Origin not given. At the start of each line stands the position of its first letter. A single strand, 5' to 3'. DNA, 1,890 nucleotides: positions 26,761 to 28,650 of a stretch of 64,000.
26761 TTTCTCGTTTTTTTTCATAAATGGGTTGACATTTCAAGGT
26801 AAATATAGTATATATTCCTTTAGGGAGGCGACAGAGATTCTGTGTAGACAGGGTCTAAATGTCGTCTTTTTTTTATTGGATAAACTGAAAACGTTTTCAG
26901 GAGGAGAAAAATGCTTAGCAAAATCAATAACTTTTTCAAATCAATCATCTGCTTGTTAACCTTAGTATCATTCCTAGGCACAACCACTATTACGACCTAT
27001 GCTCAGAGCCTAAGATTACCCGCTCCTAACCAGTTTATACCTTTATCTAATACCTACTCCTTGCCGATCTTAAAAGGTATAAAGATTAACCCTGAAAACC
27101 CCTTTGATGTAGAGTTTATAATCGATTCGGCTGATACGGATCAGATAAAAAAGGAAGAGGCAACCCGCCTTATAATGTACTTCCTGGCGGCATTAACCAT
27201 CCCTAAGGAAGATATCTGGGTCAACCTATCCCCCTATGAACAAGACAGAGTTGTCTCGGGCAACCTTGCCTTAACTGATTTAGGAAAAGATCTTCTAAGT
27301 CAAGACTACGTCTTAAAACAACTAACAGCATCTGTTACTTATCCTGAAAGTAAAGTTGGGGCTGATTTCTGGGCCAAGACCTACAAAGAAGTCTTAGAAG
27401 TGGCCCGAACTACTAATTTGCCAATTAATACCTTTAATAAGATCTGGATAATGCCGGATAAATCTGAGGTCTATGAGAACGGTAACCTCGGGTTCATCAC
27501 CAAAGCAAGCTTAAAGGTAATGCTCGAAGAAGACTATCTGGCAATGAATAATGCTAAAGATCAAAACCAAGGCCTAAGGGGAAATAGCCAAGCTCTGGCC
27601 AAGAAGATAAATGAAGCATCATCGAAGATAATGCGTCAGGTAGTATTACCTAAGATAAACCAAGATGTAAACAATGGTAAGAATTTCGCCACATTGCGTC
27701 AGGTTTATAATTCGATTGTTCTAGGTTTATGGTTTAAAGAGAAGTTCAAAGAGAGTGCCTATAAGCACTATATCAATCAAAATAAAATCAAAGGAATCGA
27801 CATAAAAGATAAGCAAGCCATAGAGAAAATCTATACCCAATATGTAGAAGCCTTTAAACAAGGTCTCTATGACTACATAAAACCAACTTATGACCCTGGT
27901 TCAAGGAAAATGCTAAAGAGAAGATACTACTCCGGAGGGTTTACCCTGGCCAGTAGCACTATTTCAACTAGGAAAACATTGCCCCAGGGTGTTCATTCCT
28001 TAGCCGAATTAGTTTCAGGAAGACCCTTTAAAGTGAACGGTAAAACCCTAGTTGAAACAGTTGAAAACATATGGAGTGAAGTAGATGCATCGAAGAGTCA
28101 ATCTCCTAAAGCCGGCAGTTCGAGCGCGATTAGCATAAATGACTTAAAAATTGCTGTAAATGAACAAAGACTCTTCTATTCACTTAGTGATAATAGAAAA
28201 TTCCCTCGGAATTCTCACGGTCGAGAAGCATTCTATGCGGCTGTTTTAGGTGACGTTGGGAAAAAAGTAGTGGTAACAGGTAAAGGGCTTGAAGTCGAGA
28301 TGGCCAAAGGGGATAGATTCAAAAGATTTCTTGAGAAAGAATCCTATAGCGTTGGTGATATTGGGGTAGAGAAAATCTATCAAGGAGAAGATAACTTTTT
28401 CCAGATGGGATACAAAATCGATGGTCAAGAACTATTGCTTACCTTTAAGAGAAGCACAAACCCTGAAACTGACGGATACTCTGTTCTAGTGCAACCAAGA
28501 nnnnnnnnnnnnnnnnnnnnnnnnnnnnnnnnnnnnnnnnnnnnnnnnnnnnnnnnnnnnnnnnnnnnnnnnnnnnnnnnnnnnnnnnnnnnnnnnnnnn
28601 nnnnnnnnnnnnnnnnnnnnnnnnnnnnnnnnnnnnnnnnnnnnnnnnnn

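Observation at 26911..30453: Secreted 1180-aa protein with an embedded archaeal-type GAPDH domain and a duplicated catalytic half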

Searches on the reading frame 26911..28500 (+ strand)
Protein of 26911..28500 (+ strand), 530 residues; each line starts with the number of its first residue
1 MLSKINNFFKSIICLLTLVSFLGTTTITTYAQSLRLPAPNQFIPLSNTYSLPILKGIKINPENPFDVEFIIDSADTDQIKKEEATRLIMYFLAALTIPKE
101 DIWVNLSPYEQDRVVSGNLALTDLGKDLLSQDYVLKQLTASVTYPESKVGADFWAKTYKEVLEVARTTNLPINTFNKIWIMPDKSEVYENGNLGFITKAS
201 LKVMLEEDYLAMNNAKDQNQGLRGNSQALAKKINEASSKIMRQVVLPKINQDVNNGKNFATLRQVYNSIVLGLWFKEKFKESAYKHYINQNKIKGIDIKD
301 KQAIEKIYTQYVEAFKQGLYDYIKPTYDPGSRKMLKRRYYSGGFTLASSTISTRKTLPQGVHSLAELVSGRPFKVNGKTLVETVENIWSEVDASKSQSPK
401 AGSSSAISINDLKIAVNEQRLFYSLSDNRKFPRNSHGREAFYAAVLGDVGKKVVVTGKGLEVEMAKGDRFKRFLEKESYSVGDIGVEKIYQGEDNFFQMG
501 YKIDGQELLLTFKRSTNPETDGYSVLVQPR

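Call 3: search_protein_families(library=pfam, proteins=[window:26911-28500:+], max_evalue=1)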
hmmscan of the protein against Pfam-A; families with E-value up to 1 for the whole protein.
window:26911-28500:+ (530 aa): 1 family
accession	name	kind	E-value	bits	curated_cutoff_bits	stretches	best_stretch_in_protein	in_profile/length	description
PF16684.10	ResT-TelK_cat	-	0.012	15.6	27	0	215-285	92-161/181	Telomere resolvase ResT/TelK catalytic domain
